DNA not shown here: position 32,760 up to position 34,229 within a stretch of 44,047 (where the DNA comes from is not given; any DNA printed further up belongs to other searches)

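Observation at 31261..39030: Nine-gene accessory block between fliA and flgF: candidate undescribed flagellar motor/export signalling module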

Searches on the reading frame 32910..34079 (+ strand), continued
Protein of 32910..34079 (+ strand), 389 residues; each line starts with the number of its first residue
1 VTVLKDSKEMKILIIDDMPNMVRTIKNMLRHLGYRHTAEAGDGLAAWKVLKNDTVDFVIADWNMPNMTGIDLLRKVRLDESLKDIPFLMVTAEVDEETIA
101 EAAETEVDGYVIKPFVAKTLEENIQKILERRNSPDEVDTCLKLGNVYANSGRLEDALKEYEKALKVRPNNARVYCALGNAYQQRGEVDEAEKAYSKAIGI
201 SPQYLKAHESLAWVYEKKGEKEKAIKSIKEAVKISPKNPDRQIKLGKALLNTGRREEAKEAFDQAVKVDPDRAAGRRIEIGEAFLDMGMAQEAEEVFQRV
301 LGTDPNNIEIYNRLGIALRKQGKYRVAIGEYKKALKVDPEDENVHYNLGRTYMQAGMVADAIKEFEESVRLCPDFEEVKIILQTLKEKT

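Call 19: find_encoding_contigs(protein=P0008, flank=10000, max_places=2)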
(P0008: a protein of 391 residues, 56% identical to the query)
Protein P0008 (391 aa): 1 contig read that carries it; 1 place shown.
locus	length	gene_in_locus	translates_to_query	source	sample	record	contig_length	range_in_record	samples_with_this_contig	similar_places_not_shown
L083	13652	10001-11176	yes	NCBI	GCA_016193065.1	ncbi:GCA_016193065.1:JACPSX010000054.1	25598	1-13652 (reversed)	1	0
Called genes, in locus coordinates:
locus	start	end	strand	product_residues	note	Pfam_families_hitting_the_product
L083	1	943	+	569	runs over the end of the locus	PF20446:ABC_N, PF09818:ABC_ATPase, PF21117:MRB1590_C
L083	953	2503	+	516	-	PF21760:SecD_1st, PF22599:SecDF_P1_head, PF02355:SecD_SecF_C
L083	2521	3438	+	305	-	PF07549:Sec_GG (weak), PF02355:SecD_SecF_C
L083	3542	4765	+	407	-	PF04055:Radical_SAM, PF06969:HemN_C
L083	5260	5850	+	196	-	PF01464:SLT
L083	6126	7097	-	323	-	PF00005:ABC_tran, PF08352:oligo_HPY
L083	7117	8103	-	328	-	PF00005:ABC_tran, PF13304:AAA_21 (weak), PF08352:oligo_HPY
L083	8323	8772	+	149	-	-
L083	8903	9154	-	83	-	PF16256:DUF4911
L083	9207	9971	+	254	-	PF00512:HisKA, PF02518:HATPase_c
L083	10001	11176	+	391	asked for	PF00072:Response_reg, PF13414:TPR_11 (weak), PF13432:TPR_16 (weak), PF13432:TPR_16 (weak), PF13432:TPR_16, PF23914:TPR_CcmH_CycH, PF13432:TPR_16, PF13414:TPR_11, +25 more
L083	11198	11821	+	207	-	-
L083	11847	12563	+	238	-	PF13176:TPR_7 (faint), PF13428:TPR_14 (faint), PF23914:TPR_CcmH_CycH (weak), PF12895:ANAPC3 (faint), PF14561:TPR_20 (faint), PF13432:TPR_16 (weak), PF14559:TPR_19 (weak), PF13432:TPR_16, +7 more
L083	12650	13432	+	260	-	-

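Call 20: find_encoding_contigs(protein=P0117, flank=10000, max_places=2)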
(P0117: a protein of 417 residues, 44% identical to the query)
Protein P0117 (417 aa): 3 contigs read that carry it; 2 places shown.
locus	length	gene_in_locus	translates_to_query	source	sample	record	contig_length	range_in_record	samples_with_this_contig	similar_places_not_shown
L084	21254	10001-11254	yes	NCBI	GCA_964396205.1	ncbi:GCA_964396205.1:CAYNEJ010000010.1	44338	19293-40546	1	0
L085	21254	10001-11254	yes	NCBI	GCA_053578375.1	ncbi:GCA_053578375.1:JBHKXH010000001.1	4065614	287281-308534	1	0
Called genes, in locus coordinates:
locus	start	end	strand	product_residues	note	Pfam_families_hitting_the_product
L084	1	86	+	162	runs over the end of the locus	PF03748:FliL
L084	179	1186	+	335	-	PF02154:FliM, PF01052:FliMN_C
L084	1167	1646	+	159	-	PF28396:SepQ_C (weak), PF01052:FliMN_C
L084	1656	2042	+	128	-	PF04347:FliO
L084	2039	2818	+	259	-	PF00813:FliP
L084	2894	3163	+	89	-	PF01313:Bac_export_3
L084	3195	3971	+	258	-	PF01311:Bac_export_1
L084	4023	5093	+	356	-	PF01312:Bac_export_2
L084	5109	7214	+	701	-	PF00771:FHIPEP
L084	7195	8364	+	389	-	PF25199:nSTAND_NTPase5 (weak), PF00448:SRP54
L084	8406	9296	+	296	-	PF10609:ParA, PF00142:Fer4_NifH (weak), PF01656:CbiA, PF02374:ArsA_ATPase (weak), PF13614:AAA_31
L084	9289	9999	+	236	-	PF04542:Sigma70_r2, PF04539:Sigma70_r3 (weak), PF08281:Sigma70_r4_2, PF04545:Sigma70_r4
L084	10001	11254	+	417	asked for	PF00072:Response_reg, PF14559:TPR_19 (weak), PF23914:TPR_CcmH_CycH, PF13424:TPR_12, PF13432:TPR_16, PF00515:TPR_1, PF13432:TPR_16, PF14559:TPR_19, +18 more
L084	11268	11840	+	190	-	PF03748:FliL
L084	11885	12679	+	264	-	PF00512:HisKA, PF02518:HATPase_c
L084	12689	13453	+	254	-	-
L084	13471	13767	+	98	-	-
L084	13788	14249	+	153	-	PF19610:DUF6115 (weak)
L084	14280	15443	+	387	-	PF02120:Flg_hook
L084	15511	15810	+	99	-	PF01312:Bac_export_2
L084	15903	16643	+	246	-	PF22692:LlgE_F_G_D1, PF06429:Flg_bbr_C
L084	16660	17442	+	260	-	-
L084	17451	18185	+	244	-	PF08666:SAF (weak), PF13144:ChapFlgA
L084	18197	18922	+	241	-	PF02107:FlgH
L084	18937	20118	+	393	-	PF02119:FlgI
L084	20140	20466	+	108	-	PF10135:Rod-binding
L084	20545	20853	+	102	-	PF04316:FlgM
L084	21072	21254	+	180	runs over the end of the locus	PF05130:FlgN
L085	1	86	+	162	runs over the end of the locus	PF03748:FliL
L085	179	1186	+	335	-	PF02154:FliM, PF01052:FliMN_C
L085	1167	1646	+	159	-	PF28396:SepQ_C (weak), PF01052:FliMN_C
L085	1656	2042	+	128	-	PF04347:FliO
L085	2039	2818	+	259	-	PF00813:FliP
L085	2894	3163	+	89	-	PF01313:Bac_export_3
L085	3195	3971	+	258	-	PF01311:Bac_export_1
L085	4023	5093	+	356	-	PF01312:Bac_export_2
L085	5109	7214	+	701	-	PF00771:FHIPEP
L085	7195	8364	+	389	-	PF25199:nSTAND_NTPase5 (weak), PF00448:SRP54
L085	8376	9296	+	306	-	PF10609:ParA, PF00142:Fer4_NifH (weak), PF01656:CbiA, PF02374:ArsA_ATPase (weak), PF13614:AAA_31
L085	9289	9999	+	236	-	PF04542:Sigma70_r2, PF04539:Sigma70_r3 (weak), PF08281:Sigma70_r4_2, PF04545:Sigma70_r4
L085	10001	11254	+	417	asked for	PF00072:Response_reg, PF14559:TPR_19 (weak), PF23914:TPR_CcmH_CycH, PF13424:TPR_12, PF13432:TPR_16, PF00515:TPR_1, PF13432:TPR_16, PF14559:TPR_19, +18 more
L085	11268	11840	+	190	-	PF03748:FliL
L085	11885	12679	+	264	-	PF00512:HisKA, PF02518:HATPase_c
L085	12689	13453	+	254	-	-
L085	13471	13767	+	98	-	-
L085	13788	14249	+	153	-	PF19610:DUF6115 (weak), PF10975:DUF2802 (faint)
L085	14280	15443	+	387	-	PF02120:Flg_hook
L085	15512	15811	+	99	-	PF01312:Bac_export_2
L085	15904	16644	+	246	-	PF22692:LlgE_F_G_D1, PF06429:Flg_bbr_C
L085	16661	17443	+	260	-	PF00460:Flg_bb_rod, PF22692:LlgE_F_G_D1, PF06429:Flg_bbr_C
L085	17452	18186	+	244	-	PF08666:SAF (weak), PF13144:ChapFlgA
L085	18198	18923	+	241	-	PF02107:FlgH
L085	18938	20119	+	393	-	PF02119:FlgI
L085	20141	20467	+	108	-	PF10135:Rod-binding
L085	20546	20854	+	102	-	PF04316:FlgM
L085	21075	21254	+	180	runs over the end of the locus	PF05130:FlgN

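Call 21: find_encoding_contigs(protein=P0029, flank=10000, max_places=2)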
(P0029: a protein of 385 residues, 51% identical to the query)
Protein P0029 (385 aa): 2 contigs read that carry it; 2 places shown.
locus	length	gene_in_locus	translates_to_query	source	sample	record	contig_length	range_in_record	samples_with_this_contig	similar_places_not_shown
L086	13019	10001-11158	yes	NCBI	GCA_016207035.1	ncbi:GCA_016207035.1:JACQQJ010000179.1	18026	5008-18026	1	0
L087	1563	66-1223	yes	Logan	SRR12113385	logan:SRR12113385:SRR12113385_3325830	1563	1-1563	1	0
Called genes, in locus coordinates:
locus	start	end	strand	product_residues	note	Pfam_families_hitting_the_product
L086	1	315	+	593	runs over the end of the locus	PF13174:TPR_6 (faint), PF11741:AMIN, PF01520:Amidase_3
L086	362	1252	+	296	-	PF00348:polyprenyl_synt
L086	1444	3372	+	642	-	PF13292:DXP_synthase_N, PF00456:Transketolase_N (faint), PF02779:Transket_pyr, PF02780:Transketolase_C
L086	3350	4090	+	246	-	PF01479:S4, PF01728:FtsJ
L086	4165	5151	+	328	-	PF00348:polyprenyl_synt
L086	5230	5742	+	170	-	PF01871:AMMECR1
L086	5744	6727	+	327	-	PF13353:Fer4_12 (faint), PF04055:Radical_SAM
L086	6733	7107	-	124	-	PF01242:PTPS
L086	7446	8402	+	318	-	-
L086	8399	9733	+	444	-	PF01590:GAF, PF13185:GAF_2, PF00512:HisKA, PF02518:HATPase_c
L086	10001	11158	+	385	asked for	PF00072:Response_reg, PF13414:TPR_11, PF00515:TPR_1, PF07719:TPR_2, PF13414:TPR_11, PF13424:TPR_12, PF13432:TPR_16, PF14559:TPR_19, +26 more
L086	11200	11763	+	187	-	PF03748:FliL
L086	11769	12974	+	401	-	PF00291:PALP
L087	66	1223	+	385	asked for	PF00072:Response_reg, PF13414:TPR_11, PF00515:TPR_1, PF07719:TPR_2, PF13414:TPR_11, PF13424:TPR_12, PF13432:TPR_16, PF14559:TPR_19, +26 more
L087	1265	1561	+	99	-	?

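Call 24: search_protein_families(library=pfam, proteins=[L003:7779-8405:+, L004:11180-11812:+, L006:4311-4970:+, L012:8064-8639:+, L083:11192-11821:+, L002:4982-5494:+, L008:11162-13255:+, L005:11351-11740:+, L015:2416-2766:+, L013:11172-13274:+], max_evalue=0.01)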
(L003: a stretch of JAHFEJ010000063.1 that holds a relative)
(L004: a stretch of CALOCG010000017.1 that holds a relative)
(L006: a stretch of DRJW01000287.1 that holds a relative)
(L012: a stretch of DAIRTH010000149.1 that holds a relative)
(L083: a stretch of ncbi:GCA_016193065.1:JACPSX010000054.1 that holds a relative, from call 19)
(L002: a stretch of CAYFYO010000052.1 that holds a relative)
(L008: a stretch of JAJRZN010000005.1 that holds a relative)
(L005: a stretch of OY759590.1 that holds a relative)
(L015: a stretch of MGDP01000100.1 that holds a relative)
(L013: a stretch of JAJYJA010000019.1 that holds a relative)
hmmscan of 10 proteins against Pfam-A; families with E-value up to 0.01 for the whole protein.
L003:7779-8405:+ (208 aa): 2 families
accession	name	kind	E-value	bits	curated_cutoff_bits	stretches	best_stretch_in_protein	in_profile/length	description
PF03748.19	FliL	-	2.3e-11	44.6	24.6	1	115-204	4-99/103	Flagellar basal body-associated protein FliL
PF16101.10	PRIMA1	-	0.0077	16.5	38.6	0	17-98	66-145/158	Proline-rich membrane anchor 1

L004:11180-11812:+ (210 aa): 2 families
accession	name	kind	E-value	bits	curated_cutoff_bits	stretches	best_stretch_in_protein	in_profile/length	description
PF03748.19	FliL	-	2.4e-08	34.9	24.6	1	115-208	2-101/103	Flagellar basal body-associated protein FliL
PF03783.19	CsgG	-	0.0079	16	20.8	1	156-209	48-99/210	Curli production assembly/transport component CsgG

L006:4311-4970:+ (219 aa): 1 family
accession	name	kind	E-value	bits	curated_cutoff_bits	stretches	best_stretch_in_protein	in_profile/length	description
PF03748.19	FliL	-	2.1e-10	41.5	24.6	1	126-218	4-102/103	Flagellar basal body-associated protein FliL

L012:8064-8639:+ (191 aa): 0 families

L083:11192-11821:+ (209 aa): 0 families

L002:4982-5494:+ (170 aa): 0 families

L008:11162-13255:+ (697 aa): 0 families

L005:11351-11740:+ (129 aa): 0 families

L015:2416-2766:+ (116 aa): 0 families

L013:11172-13274:+ (700 aa): 0 families

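Call 33: find_encoding_contigs(protein=P0111, flank=10000, max_places=1)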
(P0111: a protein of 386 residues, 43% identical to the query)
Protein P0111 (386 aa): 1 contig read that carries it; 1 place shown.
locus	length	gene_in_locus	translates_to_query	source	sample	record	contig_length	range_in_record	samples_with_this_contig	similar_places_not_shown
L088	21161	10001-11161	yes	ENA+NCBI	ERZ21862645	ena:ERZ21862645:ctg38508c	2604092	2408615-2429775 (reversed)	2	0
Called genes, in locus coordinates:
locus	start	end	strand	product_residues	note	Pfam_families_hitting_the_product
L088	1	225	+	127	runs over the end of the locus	PF01648:ACPS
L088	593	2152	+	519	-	PF03853:YjeF_N, PF01256:Carb_kinase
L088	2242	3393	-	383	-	-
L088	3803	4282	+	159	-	PF02367:TsaE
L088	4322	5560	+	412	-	PF00696:AA_kinase, PF01842:ACT, PF22468:ACT_9 (weak), PF01842:ACT, PF13840:ACT_7, PF22468:ACT_9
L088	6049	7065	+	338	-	PF00316:FBPase, PF18913:FBPase_C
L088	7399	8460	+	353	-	PF00814:TsaD, PF02543:Carbam_trans_N (weak), PF22521:HypF_C_2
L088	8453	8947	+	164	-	PF09835:DUF2062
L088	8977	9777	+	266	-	PF00398:RrnaAD, PF01135:PCMT (faint)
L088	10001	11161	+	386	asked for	PF00072:Response_reg, PF25058:ARM_TT21, PF23914:TPR_CcmH_CycH, PF00515:TPR_1, PF13424:TPR_12, PF14559:TPR_19, PF00515:TPR_1, PF07719:TPR_2, +27 more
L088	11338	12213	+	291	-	PF02091:tRNA-synt_2e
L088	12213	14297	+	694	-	PF02092:tRNA_synt_2f, PF05746:DALR_1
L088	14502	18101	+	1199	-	PF02463:SMC_N, PF13175:AAA_15 (weak), PF13304:AAA_21 (faint), PF13476:AAA_23, PF06470:SMC_hinge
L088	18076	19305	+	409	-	PF02881:SRP54_N, PF13191:AAA_16 (weak), PF13604:AAA_30 (faint), PF00448:SRP54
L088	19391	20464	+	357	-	PF21016:RlmN_N, PF04055:Radical_SAM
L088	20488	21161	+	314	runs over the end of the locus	PF04055:Radical_SAM, PF16199:Radical_SAM_C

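Call 34: find_encoding_contigs(protein=P0026, flank=10000, max_places=1)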
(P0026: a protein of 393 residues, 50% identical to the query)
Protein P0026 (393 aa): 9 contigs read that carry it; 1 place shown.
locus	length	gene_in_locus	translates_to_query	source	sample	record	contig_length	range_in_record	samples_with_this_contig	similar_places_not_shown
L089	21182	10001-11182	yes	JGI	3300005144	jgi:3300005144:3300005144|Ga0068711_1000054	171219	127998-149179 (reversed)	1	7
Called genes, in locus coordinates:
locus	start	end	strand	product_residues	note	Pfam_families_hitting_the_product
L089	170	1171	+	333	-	PF02154:FliM, PF01052:FliMN_C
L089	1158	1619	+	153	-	PF28396:SepQ_C (weak), PF01052:FliMN_C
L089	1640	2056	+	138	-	PF04347:FliO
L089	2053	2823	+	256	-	PF00813:FliP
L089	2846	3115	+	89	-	PF01313:Bac_export_3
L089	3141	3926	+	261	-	PF01311:Bac_export_1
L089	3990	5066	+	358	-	PF01312:Bac_export_2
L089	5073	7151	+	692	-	PF00771:FHIPEP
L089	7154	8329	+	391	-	PF25199:nSTAND_NTPase5, PF00448:SRP54, PF13604:AAA_30 (faint)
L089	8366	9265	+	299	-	PF00142:Fer4_NifH, PF02374:ArsA_ATPase (weak), PF06564:CBP_BcsQ (weak), PF10609:ParA, PF13614:AAA_31, PF01656:CbiA, PF10609:ParA (weak)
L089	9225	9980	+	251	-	PF04542:Sigma70_r2, PF04539:Sigma70_r3 (weak), PF04545:Sigma70_r4, PF08281:Sigma70_r4_2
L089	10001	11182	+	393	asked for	PF00072:Response_reg, PF14559:TPR_19, PF23914:TPR_CcmH_CycH, PF13424:TPR_12, PF00515:TPR_1, PF07719:TPR_2, PF13414:TPR_11, PF14559:TPR_19, +20 more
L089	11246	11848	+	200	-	-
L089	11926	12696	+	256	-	PF00512:HisKA, PF02518:HATPase_c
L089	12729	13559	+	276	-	-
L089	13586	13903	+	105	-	-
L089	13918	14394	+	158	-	-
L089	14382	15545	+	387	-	-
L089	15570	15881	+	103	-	PF01312:Bac_export_2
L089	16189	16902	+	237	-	PF22692:LlgE_F_G_D1, PF06429:Flg_bbr_C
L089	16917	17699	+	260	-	PF00460:Flg_bb_rod, PF22692:LlgE_F_G_D1, PF06429:Flg_bbr_C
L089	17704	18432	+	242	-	PF13144:ChapFlgA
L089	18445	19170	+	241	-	PF02107:FlgH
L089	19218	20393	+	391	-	PF02119:FlgI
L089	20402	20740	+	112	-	PF10135:Rod-binding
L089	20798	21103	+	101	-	PF04316:FlgM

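Call 35: find_encoding_contigs(protein=P0054, flank=10000, max_places=1)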
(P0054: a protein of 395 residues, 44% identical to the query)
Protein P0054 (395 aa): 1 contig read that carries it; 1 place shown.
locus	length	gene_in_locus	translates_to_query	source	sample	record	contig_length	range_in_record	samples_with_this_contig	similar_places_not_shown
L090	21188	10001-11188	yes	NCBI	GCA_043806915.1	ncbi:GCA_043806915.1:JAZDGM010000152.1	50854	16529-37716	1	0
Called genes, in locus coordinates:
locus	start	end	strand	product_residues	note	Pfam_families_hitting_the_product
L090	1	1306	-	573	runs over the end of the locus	PF20275:CTD10, PF10088:DUF2326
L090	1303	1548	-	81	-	PF20293:MC6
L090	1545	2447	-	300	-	PF20275:CTD10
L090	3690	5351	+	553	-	PF00920:ILVD_EDD_N, PF24877:ILV_EDD_C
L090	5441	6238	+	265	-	PF01209:Ubie_methyltran, PF13489:Methyltransf_23, PF07021:MetW, PF13847:Methyltransf_31, PF08241:Methyltransf_11, PF08242:Methyltransf_12, PF13649:Methyltransf_25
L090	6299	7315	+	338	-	PF04055:Radical_SAM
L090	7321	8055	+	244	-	PF20582:UPF0758_N, PF04002:RadC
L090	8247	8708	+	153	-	PF13690:CheX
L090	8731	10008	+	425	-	PF13426:PAS_9 (faint), PF00512:HisKA, PF02518:HATPase_c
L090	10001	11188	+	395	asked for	PF00072:Response_reg, PF13432:TPR_16, PF23914:TPR_CcmH_CycH, PF13432:TPR_16 (weak), PF14559:TPR_19, PF13432:TPR_16 (weak), PF13424:TPR_12 (weak), PF14559:TPR_19, +21 more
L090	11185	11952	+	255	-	-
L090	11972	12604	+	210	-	-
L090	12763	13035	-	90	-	PF00216:Bac_DNA_binding, PF18291:HU-HIG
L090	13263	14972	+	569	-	PF05036:SPOR, PF00691:OmpA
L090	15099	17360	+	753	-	PF00989:PAS (weak), PF08447:PAS_3, PF13426:PAS_9, PF00989:PAS (weak), PF08447:PAS_3, PF08448:PAS_4, PF07730:HisKA_3 (weak), PF02518:HATPase_c, +1 more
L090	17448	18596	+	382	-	PF13433:Peripla_BP_5 (weak), PF13458:Peripla_BP_6, PF01094:ANF_receptor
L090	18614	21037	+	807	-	PF00672:HAMP, PF00989:PAS, PF08448:PAS_4, PF13426:PAS_9, PF02518:HATPase_c, PF00072:Response_reg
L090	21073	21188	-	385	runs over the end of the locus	PF13399:LytR_C (weak)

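Call 51: search_protein_families(library=pfam, proteins=[L084:13471-13767:+, L089:13586-13903:+, L017:9798-10100:+, L024:6885-7205:+, L084:12689-13453:+, L089:12729-13559:+, L026:11764-12186:+, L019:11711-12115:+], max_evalue=5)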
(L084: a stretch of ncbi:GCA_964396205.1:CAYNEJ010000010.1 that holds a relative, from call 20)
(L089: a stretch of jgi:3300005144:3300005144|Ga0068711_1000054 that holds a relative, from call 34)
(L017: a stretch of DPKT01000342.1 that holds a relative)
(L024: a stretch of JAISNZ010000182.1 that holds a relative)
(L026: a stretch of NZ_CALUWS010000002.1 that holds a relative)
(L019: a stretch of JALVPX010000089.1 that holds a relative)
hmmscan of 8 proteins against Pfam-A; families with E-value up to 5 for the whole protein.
L084:13471-13767:+ (98 aa): 3 families
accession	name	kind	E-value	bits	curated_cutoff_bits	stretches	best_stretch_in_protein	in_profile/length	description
PF14975.11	DUF4512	-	0.25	12.4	27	1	28-73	43-89/103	Domain of unknown function (DUF4512)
PF04351.19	PilP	-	0.33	11.3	25.6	1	20-76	18-71/146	Pilus assembly protein, PilP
PF10152.14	CCDC53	-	0.54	11.1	24.6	1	10-90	47-117/147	Subunit CCDC53 of WASH complex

L089:13586-13903:+ (105 aa): 1 family
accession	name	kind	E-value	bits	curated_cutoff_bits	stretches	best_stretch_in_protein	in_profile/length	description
PF12280.13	BSMAP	-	0.71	10.4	25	1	9-69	106-166/197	Brain specific membrane anchored protein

L017:9798-10100:+ (100 aa): 0 families

L024:6885-7205:+ (106 aa): 3 families
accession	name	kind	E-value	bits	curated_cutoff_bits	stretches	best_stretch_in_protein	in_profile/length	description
PF14957.11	BORG_CEP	-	0.035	15.6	25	1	6-84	5-85/128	Cdc42 effector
PF21138.3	SMUBP-2_HCS1_1B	-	0.039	14.2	27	1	8-63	66-120/129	Helicase SMUBP-2/HCS1, 1B domain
PF23729.2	Spectrin_Dys-1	-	0.12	12.8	27.6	1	20-83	21-85/90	Dystrophin-1-like, spectrin repeat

L084:12689-13453:+ (254 aa): 3 families
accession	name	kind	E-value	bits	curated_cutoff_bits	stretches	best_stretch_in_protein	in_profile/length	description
PF00512.31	HisKA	-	0.0019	18.7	26.9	1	22-58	5-42/66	His Kinase A (phospho-acceptor) domain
PF02518.31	HATPase_c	-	0.078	13.9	26.4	1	154-207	8-59/111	Histidine kinase-, DNA gyrase B-, and HSP90-like ATPase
PF08327.17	AHSA1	-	0.17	12.6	22.1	1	164-206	73-110/125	Activator of Hsp90 ATPase homolog 1-like protein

L089:12729-13559:+ (276 aa): 1 family
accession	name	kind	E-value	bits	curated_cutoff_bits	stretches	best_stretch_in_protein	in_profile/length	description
PF00512.31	HisKA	-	0.0016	18.9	26.9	1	20-56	3-41/66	His Kinase A (phospho-acceptor) domain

L026:11764-12186:+ (140 aa): 5 families
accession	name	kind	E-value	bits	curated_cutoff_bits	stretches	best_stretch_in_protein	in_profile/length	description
PF19610.4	DUF6115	-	4.3e-05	24.3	27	1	24-136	25-131/134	Family of unknown function (DUF6115)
PF10975.14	DUF2802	-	0.00033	21.2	33.5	1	102-137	30-65/68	Protein of unknown function (DUF2802)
PF13936.12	HTH_38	-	0.058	13.6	27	1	105-127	10-32/44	Helix-turn-helix domain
PF03938.19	OmpH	-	0.067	13.8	32.4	1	45-114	7-72/141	Outer membrane protein (OmpH-like)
PF14992.11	TMCO5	-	3.1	7.4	32.2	0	53-116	31-92/280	TMCO5 family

L019:11711-12115:+ (134 aa): 6 families
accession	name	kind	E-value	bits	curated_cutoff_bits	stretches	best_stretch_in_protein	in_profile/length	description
PF19610.4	DUF6115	-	3.3e-09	37.7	27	1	37-126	39-133/134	Family of unknown function (DUF6115)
PF10975.14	DUF2802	-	1.3e-05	25.7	33.5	1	64-128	16-68/68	Protein of unknown function (DUF2802)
PF21434.3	TerS_N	-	0.018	15.5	27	1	93-111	5-23/50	Phage G20C small terminase, N-terminal domain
PF00196.25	GerE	-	0.037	14.1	23.5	1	94-117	8-31/57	Bacterial regulatory proteins, luxR family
PF24409.1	wHTH-PRTase_assc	-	0.048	14.2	27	1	96-130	3-38/83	wHTH-PRTase associated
PF08281.18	Sigma70_r4_2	-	0.051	13.7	25.7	1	92-121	14-44/54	Sigma-70, region 4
